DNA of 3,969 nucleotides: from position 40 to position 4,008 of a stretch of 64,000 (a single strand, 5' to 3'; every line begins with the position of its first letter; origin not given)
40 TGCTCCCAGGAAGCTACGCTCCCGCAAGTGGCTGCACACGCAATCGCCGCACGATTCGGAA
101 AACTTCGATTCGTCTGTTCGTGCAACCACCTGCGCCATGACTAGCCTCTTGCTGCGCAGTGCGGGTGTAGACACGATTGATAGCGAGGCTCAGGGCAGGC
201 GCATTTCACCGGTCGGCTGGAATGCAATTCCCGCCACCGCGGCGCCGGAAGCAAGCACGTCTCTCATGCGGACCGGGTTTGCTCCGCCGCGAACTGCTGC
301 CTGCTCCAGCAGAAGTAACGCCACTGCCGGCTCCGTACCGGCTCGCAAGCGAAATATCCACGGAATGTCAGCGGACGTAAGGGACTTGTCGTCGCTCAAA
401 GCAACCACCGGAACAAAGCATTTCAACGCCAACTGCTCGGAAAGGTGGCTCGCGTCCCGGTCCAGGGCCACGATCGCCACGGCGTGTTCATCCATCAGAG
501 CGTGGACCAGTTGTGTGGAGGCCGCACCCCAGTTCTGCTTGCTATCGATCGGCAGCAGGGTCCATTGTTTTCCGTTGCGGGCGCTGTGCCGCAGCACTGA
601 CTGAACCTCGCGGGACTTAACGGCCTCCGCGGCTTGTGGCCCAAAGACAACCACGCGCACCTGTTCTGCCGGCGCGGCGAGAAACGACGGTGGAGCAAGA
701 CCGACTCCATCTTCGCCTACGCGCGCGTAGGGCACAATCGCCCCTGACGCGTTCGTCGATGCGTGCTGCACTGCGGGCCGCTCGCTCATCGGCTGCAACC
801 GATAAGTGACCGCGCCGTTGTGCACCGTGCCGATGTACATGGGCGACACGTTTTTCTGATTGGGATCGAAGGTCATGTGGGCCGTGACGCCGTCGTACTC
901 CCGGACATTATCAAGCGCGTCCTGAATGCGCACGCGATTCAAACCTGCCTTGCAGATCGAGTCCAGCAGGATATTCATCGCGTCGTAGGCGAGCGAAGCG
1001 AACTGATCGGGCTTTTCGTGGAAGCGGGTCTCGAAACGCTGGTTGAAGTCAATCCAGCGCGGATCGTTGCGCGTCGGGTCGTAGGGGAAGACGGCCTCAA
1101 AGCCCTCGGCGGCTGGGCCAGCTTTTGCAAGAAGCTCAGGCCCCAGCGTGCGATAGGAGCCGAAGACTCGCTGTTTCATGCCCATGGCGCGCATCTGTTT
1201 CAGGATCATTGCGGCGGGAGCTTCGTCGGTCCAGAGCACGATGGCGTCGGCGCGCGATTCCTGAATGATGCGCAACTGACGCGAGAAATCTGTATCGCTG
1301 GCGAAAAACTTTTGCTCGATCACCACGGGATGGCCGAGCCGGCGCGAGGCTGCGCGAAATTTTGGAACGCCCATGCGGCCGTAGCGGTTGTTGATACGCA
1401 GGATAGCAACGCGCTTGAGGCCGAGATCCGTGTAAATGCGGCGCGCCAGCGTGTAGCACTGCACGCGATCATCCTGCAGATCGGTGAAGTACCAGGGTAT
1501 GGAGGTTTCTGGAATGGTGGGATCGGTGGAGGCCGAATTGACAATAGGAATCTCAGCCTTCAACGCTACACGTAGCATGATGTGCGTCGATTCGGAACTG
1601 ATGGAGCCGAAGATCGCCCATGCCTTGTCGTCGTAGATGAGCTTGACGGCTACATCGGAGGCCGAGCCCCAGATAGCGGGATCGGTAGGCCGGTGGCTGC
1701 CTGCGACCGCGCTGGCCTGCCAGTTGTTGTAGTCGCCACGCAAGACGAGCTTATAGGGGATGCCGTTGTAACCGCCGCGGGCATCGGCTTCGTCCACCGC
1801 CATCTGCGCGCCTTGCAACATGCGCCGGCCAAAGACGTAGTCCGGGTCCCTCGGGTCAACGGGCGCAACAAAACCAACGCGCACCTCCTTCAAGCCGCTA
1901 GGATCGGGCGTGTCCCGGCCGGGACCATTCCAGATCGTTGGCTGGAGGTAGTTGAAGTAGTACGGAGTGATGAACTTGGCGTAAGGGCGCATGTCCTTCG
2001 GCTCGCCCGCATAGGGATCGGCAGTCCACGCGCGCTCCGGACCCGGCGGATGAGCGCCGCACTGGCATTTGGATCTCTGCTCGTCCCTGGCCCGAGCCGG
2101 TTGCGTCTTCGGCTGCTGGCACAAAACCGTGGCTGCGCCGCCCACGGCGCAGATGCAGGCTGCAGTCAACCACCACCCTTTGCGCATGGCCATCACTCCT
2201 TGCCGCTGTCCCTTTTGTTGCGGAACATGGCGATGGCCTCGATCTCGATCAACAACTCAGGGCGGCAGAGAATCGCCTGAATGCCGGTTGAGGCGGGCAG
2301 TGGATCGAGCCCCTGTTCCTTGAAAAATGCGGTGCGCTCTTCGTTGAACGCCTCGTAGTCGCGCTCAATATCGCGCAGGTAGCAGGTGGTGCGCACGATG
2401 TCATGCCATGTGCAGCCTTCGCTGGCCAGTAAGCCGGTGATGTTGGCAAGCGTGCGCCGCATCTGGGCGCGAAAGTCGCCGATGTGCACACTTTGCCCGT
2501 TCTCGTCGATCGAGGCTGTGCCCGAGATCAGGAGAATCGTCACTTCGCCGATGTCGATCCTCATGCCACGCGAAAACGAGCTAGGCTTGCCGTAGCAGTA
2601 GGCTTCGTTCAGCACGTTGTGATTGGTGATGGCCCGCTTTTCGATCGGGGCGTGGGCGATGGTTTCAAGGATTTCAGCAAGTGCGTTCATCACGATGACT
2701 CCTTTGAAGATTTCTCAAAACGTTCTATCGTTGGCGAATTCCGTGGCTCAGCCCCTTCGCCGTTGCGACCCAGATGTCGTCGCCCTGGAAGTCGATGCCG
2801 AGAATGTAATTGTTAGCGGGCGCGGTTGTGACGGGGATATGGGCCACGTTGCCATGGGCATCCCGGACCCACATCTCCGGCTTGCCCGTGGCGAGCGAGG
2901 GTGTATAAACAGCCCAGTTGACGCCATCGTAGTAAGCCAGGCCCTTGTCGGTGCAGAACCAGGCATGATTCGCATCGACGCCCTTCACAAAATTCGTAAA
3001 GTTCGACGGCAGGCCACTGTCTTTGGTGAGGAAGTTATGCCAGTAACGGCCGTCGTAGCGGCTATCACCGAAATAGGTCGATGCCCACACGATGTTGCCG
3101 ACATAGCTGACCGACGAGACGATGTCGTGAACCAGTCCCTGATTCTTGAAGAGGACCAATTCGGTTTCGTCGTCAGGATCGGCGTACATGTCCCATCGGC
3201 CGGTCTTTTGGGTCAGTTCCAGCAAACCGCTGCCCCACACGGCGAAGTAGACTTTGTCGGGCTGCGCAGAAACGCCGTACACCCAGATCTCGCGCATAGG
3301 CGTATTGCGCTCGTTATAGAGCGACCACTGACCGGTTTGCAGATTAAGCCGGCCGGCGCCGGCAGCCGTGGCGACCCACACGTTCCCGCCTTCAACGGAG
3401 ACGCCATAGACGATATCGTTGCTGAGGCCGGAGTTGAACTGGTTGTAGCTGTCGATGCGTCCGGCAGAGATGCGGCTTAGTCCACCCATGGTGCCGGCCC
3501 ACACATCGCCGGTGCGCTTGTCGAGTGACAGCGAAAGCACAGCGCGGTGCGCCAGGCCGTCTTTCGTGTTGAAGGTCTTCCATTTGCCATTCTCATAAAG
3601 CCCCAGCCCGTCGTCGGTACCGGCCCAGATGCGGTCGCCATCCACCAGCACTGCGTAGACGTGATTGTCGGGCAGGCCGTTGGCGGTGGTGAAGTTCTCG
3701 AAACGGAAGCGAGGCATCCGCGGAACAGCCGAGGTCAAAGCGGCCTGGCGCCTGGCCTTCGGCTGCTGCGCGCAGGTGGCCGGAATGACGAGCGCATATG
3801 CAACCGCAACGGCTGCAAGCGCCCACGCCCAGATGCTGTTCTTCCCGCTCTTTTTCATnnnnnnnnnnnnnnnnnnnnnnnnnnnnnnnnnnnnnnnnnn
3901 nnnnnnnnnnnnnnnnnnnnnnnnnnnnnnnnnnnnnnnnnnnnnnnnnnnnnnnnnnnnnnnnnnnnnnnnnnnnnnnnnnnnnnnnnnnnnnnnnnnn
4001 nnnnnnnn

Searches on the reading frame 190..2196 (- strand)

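Call 7: search_protein_families(library=pfam, proteins=[window:190-2196:-], max_evalue=0.00001)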
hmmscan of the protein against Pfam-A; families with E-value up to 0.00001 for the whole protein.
window:190-2196:- (668 aa): 2 families
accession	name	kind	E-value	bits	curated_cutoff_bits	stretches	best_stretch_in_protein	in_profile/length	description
PF13458.12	Peripla_BP_6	-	1.3e-46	160.4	31.7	1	179-461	57-342/343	Periplasmic binding protein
PF01094.35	ANF_receptor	-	7.5e-20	71.7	25.4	1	179-454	39-345/353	Receptor family ligand binding region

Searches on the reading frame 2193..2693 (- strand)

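Call 7: search_protein_families(library=pfam, proteins=[window:2193-2693:-], max_evalue=0.00001)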
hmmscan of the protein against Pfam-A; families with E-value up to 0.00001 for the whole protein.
window:2193-2693:- (166 aa): 1 family
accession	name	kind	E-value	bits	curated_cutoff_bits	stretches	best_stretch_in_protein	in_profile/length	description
PF01042.26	Ribonuc_L-PSP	-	6.3e-19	68.6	27.3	1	52-156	19-120/121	Endoribonuclease L-PSP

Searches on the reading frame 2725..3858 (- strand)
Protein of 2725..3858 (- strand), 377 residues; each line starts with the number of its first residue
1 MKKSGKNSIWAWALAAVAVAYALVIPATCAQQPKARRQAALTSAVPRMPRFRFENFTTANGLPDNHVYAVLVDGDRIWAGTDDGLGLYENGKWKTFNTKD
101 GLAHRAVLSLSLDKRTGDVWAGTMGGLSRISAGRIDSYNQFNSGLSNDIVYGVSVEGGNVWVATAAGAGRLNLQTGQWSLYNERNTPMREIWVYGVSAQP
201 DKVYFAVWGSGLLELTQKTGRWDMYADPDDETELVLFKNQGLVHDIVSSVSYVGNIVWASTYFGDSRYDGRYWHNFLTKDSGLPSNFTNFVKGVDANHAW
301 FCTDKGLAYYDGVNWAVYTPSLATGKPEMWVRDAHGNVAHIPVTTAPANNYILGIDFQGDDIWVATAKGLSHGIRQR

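Call 7: search_protein_families(library=pfam, proteins=[window:2725-3858:-], max_evalue=0.00001)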
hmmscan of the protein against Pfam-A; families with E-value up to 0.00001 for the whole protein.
window:2725-3858:- (377 aa): 1 family
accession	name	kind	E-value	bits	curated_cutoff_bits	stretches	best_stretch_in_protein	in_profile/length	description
PF07494.17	Reg_prop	-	7.2e-07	29.1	20.4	0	61-83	1-24/24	Two component regulator propeller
